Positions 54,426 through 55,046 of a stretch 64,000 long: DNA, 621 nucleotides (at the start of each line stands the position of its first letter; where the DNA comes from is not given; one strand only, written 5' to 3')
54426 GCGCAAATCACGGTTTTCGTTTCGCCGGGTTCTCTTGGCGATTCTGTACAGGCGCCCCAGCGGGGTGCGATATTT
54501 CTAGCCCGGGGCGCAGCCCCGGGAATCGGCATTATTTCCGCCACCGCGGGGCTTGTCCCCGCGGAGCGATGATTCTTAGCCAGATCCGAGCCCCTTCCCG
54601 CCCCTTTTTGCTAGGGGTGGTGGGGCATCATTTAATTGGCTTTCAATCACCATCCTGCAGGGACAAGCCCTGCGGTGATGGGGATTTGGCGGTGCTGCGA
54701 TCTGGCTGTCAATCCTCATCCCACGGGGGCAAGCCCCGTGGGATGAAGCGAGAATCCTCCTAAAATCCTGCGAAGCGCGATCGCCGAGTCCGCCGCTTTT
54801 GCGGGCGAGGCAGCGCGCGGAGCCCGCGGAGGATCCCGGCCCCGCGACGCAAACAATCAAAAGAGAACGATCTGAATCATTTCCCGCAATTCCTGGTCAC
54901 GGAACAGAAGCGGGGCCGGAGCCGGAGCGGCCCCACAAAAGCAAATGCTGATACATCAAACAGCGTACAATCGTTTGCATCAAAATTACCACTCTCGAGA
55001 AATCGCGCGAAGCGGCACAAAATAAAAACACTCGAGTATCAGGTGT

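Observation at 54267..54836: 570-bp noncoding element with ~85-nt terminal inverted repeats and internal GC-rich hairpins: a MITE-like insertion or a large structured RNA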

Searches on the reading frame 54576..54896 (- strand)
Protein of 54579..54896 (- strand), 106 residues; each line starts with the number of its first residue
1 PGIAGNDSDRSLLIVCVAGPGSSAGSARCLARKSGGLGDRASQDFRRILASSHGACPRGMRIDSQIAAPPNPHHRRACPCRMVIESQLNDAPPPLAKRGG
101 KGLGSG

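Call 15: search_protein_families(library=pfam, proteins=[window:54576-54860:-], max_evalue=0.01)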
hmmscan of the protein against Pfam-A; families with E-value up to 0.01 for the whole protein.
window:54576-54860:- (94 aa): 0 families

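Call 42: search_protein_representatives(protein=window:54579-54896:-)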
Query: 106 residues. Proteins with E-value up to 0.001 (for the whole library): 4; up to 1e-10: 1; up to 1e-30: 1. The best 4 are listed.
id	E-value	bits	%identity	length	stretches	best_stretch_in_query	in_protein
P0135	7.2e-39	148.6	63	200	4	17-88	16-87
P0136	2.7e-05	40.5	71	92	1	12-45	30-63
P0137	1.6e-04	38.0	56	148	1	61-104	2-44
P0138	9.1e-04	35.6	59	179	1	60-104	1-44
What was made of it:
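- Tried and rejected: The minus-frame query is the one that worked (call 42).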

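Call 44: find_encoding_contigs(protein=P0135, flank=10000, max_places=10)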
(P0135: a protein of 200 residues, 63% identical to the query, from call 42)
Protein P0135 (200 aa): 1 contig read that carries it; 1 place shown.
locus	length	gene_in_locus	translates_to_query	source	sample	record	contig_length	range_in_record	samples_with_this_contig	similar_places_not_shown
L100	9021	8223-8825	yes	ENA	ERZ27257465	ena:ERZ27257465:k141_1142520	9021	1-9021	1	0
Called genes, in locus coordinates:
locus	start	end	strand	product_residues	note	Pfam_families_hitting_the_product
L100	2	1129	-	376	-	?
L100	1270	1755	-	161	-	PF00583:Acetyltransf_1, PF13673:Acetyltransf_10 (weak), PF13508:Acetyltransf_7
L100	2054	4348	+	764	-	-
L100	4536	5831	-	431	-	PF10509:GalKase_gal_bdg, PF00288:GHMP_kinases_N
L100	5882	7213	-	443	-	-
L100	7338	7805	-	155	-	PF00583:Acetyltransf_1 (weak), PF13673:Acetyltransf_10, PF13508:Acetyltransf_7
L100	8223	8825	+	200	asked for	-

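Call 45: find_encoding_contigs(protein=P0136, flank=10000, max_places=10)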
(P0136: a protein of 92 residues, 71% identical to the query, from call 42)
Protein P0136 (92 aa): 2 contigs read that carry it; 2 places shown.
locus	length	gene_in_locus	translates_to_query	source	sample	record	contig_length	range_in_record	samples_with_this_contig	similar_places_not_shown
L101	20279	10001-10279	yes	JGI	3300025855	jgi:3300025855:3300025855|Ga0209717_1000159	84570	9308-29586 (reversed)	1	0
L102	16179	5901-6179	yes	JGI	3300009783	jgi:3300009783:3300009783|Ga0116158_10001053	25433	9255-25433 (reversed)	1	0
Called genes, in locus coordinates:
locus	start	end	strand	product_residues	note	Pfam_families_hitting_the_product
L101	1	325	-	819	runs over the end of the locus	PF02838:Glyco_hydro_20b (weak)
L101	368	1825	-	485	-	PF00756:Esterase, PF18962:Por_Secre_tail (weak)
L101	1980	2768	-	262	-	PF04909:Amidohydro_2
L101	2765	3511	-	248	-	PF04909:Amidohydro_2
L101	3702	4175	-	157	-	-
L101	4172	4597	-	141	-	-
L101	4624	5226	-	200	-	PF04542:Sigma70_r2, PF08281:Sigma70_r4_2, PF04545:Sigma70_r4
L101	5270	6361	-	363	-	PF02615:Ldh_2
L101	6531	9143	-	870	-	PF02415:Chlam_PMP (faint), PF13229:Beta_helix, PF05048:NosD (weak), PF13229:Beta_helix, PF18962:Por_Secre_tail (faint)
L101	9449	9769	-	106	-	-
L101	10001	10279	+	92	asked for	-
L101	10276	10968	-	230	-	PF03006:HlyIII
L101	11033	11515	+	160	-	-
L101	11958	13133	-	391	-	PF03783:CsgG (faint), PF17680:FlgO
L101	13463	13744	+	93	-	-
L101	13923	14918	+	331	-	PF27225:AF_1859_N, PF10040:CRISPR_Cas6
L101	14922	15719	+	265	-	-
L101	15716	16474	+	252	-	-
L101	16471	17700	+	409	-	PF03787:RAMPs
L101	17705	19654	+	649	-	PF12469:Cmr2_N, PF18182:mCpol (weak), PF22335:Cas10-Cmr2_palm2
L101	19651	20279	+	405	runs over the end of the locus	PF09700:Cas_Cmr3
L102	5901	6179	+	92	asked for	-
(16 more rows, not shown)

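Call 46: find_encoding_contigs(protein=P0137, flank=10000, max_places=10)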
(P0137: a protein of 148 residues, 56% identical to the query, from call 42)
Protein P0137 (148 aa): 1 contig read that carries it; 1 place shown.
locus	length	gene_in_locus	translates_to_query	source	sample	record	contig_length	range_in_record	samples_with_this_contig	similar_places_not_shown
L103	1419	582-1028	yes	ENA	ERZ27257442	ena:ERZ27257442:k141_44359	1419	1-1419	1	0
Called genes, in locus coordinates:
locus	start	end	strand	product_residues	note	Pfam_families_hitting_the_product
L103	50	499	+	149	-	-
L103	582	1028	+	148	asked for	-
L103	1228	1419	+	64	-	?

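Call 47: find_encoding_contigs(protein=P0138, flank=10000, max_places=10)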
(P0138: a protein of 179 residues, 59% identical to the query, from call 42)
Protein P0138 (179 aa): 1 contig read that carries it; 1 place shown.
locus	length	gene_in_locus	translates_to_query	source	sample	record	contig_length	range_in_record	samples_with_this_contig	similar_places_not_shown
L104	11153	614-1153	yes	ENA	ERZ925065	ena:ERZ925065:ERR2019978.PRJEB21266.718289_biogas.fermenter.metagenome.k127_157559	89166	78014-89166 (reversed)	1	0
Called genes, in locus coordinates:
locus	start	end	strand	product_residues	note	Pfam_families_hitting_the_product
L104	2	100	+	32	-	?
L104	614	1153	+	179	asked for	-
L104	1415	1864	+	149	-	-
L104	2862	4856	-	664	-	PF00890:FAD_binding_2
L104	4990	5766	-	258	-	PF00106:adh_short, PF08659:KR, PF13561:adh_short_C2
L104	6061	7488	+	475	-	PF10509:GalKase_gal_bdg (faint), PF00288:GHMP_kinases_N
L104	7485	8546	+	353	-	PF00459:Inositol_P (faint)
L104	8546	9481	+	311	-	PF00483:NTP_transferase, PF12804:NTP_transf_3 (weak)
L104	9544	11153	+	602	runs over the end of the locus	PF02734:Dak2, PF21645:FakA-like_M, PF02645:DegV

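Call 50: search_protein_families(library=pfam, proteins=[L104:1415-1864:+, L103:50-499:+, L101:9449-9769:-, L101:11033-11515:+, L100:7338-7805:-], max_evalue=1)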
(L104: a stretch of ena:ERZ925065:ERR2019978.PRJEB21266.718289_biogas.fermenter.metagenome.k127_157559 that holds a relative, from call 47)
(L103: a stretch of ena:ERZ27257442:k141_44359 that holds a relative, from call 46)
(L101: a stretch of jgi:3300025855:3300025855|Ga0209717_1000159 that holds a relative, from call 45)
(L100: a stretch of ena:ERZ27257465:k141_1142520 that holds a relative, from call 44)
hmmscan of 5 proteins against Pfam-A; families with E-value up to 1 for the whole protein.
L104:1415-1864:+ (149 aa): 2 families
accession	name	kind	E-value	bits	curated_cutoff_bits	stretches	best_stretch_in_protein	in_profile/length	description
PF19502.5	DUF6036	-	0.00032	21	23.6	1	14-147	10-117/164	Nucleotidyltransferase of unknown function (DUF6036)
PF09970.15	DUF2204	-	0.0022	18.1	20.3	1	9-148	4-144/181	Nucleotidyl transferase of unknown function (DUF2204)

L103:50-499:+ (149 aa): 2 families
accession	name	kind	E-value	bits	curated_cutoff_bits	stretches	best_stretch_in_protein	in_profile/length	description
PF19502.5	DUF6036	-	0.00017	21.8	23.6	1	14-147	10-117/164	Nucleotidyltransferase of unknown function (DUF6036)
PF09970.15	DUF2204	-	0.0011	19.1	20.3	1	9-148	4-144/181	Nucleotidyl transferase of unknown function (DUF2204)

L101:9449-9769:- (106 aa): 0 families

L101:11033-11515:+ (160 aa): 0 families

L100:7338-7805:- (155 aa): 6 families
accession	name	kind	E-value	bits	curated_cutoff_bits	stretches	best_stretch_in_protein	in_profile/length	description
PF13508.13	Acetyltransf_7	-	5.2e-10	40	27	1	63-131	16-83/84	Acetyltransferase (GNAT) domain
PF00583.31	Acetyltransf_1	-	4.5e-07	30.6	20.7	1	47-130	34-116/116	Acetyltransferase (GNAT) family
PF13673.13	Acetyltransf_10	-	1e-06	29.2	23.6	1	61-149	42-125/128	Acetyltransferase (GNAT) domain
PF08445.16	FR47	-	4.3e-05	23.9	22.1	1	66-132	16-79/86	FR47-like protein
PF13527.13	Acetyltransf_9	-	0.046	14.2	25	1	71-103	72-104/127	Acetyltransferase (GNAT) domain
PF02093.21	Gag_p30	-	0.15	12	27.4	0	104-146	80-122/201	Gag P30 core shell protein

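Call 61: search_protein_families(library=ncbifam, proteins=[L101:9449-9769:-, L104:1415-1864:+, L104:1279-1482:+, L101:11033-11515:+], max_evalue=1)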
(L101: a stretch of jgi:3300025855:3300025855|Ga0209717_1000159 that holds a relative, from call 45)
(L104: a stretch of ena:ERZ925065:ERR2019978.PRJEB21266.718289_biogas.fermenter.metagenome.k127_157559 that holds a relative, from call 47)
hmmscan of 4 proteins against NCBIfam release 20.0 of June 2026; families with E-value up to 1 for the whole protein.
L101:9449-9769:- (106 aa): 1 family
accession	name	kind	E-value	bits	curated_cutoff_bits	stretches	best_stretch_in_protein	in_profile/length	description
NF047646.1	REP_Tyr_transpos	equivalog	0.0023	17.8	80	1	23-93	6-67/146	REP-associated tyrosine transposase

L104:1415-1864:+ (149 aa): 1 family
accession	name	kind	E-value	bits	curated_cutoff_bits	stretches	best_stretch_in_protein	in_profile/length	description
NF050037.1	streptosactin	equivalog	0.064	13.3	50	1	121-139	4-22/35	streptosactin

L104:1279-1482:+ (67 aa): 0 families

L101:11033-11515:+ (160 aa): 0 families

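Call 62: search_solved_structures(query=L101:9449-9769:-, max_evalue=1, show_alignments=2)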
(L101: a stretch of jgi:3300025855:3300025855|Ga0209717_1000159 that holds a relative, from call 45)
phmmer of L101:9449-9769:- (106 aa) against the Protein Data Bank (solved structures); distinct sequences matched with E-value up to 1: 0.

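Call 63: find_homologous_proteins(query=L101:9449-9769:-, max_evalue=0.001)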
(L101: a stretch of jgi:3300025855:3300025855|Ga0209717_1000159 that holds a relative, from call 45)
Query L101:9449-9769:- (106 aa): 971 proteins with E <= 0.001 among 972 candidates; the best 120 are listed.
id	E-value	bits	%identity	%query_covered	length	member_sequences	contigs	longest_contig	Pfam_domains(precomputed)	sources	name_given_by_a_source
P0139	2.3e-71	255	99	100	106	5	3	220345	-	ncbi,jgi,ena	jgi:REP element-mobilizing transposase RayT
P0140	1.2e-41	159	70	98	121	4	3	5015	-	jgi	-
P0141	1.7e-41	159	69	98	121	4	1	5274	-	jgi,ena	-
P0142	3.2e-38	148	76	81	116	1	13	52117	-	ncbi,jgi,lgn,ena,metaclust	metaclust:\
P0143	4.1e-34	135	73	80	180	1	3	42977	PF01797.22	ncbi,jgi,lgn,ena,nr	ncbi:MAG TPA: hypothetical protein ENG70_00375 [Candidatus Cloacimonetes bacterium]|nr:hypothetical 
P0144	5.2e-34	135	67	80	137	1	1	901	-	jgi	jgi:putative transposase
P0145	1.1e-33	134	71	80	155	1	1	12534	-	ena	-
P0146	1.9e-33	133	64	82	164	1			-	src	-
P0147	4.2e-33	132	70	79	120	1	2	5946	-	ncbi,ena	-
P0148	5.4e-33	131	59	96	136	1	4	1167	-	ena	-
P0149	6.1e-33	131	68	85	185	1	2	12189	-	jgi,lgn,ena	-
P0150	7.8e-33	131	66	80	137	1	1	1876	-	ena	-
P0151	1.1e-32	130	71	80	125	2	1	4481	-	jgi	jgi:hypothetical protein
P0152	1.1e-32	130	67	81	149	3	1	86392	-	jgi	jgi:hypothetical protein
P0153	1.4e-32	130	66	82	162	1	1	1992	-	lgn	-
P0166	2.1e-31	126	63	85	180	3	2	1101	PF01797.22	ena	-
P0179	1.5e-30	124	59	93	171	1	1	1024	PF01797.22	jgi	jgi:REP element-mobilizing transposase RayT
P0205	1.5e-29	120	58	93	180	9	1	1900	PF01797.22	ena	-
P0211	2.4e-29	120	60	82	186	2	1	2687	PF01797.22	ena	-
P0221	4.7e-29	119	67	79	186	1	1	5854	PF01797.22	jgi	jgi:REP element-mobilizing transposase RayT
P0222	4.8e-29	119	56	93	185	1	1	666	PF01797.22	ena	-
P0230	9.4e-29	118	59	89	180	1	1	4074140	PF01797.22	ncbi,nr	ncbi:transposase [Ectothiorhodospiraceae bacterium BW-2]|nr:transposase [Ectothiorhodospiraceae bact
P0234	1.3e-28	117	64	76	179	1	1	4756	PF01797.22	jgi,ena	jgi:REP element-mobilizing transposase RayT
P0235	1.3e-28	117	58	93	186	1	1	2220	PF01797.22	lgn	-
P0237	1.4e-28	117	63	81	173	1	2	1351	PF01797.22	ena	-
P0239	1.6e-28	117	54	92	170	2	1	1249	PF01797.22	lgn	-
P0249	3.0e-28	116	59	93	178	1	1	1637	PF01797.22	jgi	jgi:REP element-mobilizing transposase RayT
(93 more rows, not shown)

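Call 67: list_cluster_members(proteins=[P0135, P0136, P0137, P0138, P0139, P0140])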
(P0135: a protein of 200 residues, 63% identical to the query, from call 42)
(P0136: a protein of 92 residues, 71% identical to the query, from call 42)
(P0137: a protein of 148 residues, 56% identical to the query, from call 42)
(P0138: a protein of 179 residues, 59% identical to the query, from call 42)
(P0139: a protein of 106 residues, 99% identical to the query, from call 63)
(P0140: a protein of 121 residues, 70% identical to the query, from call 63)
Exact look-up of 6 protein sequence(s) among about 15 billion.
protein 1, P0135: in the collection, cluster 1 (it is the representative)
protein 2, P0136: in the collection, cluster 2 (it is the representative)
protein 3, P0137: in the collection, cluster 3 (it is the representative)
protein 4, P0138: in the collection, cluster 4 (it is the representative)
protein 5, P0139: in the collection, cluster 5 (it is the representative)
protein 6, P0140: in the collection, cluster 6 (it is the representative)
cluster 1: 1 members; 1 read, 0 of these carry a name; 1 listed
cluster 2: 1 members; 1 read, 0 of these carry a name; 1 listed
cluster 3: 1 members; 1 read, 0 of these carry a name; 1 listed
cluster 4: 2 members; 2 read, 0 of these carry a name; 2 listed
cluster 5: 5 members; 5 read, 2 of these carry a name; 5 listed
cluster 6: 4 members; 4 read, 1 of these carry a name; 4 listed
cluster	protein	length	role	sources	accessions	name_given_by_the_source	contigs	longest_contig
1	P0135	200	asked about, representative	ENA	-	-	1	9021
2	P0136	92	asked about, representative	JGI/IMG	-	-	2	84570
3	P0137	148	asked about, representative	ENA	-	-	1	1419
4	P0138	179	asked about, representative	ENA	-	-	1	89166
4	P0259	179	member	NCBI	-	-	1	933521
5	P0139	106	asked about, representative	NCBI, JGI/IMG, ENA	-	REP element-mobilizing transposase RayT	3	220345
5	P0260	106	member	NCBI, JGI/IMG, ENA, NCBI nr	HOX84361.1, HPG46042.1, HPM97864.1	MAG TPA: hypothetical protein PKW76_10195 [bacterium] | hypothetical protein [bacterium]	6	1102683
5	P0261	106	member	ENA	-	-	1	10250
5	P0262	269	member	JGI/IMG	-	-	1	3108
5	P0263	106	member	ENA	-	-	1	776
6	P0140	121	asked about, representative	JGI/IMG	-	-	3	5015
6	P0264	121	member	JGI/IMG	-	REP element-mobilizing transposase RayT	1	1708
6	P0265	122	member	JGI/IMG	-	-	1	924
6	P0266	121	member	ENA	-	-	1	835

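Call 68: find_encoding_contigs(protein=P0259, flank=10000, max_places=6)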
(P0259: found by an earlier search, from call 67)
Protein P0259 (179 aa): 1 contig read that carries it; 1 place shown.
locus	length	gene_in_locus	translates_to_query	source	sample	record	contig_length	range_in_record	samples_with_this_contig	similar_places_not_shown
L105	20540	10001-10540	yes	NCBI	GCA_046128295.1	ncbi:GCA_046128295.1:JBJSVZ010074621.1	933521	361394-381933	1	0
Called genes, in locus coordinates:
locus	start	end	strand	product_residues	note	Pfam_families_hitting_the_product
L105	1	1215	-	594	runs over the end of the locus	PF04389:Peptidase_M28, PF01546:Peptidase_M20, PF00595:PDZ (weak), PF13180:PDZ_2, PF17820:PDZ_6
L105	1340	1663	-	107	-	PF22263:DUF6951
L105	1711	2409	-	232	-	PF13353:Fer4_12, PF04055:Radical_SAM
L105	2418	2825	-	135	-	-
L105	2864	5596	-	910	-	PF03477:ATP-cone, PF13597:NRDD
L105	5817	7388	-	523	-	PF00535:Glycos_transf_2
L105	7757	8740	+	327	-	PF01145:Band_7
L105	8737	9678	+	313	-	PF01145:Band_7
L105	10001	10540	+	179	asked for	-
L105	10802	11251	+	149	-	-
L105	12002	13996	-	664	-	PF00890:FAD_binding_2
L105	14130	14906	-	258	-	PF00106:adh_short, PF08659:KR, PF13561:adh_short_C2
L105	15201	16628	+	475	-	PF10509:GalKase_gal_bdg (faint), PF00288:GHMP_kinases_N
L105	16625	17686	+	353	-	PF00459:Inositol_P (faint)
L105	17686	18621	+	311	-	PF00483:NTP_transferase, PF12804:NTP_transf_3 (weak)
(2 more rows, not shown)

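Call 81: find_encoding_contigs(protein=P0140, flank=5000, max_places=6)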
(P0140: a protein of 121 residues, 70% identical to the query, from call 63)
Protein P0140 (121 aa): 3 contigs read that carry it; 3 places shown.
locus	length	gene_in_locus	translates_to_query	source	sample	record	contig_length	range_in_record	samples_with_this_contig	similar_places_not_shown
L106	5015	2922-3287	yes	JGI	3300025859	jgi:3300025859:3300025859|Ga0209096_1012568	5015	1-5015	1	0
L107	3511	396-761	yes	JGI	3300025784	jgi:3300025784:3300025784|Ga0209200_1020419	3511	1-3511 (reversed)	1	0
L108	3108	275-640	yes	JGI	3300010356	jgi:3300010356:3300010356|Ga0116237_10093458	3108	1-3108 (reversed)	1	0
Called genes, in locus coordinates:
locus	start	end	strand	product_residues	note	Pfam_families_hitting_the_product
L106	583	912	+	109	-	PF01381:HTH_3 (weak)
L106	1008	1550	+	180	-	PF13161:DUF3996 (weak)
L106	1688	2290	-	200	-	PF02627:CMD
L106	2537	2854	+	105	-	-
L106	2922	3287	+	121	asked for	-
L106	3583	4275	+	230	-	PF03006:HlyIII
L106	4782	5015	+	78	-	?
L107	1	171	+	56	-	?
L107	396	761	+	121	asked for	-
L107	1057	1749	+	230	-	PF03006:HlyIII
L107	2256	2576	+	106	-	-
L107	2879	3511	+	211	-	?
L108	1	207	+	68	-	?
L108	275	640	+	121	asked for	-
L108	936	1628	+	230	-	PF03006:HlyIII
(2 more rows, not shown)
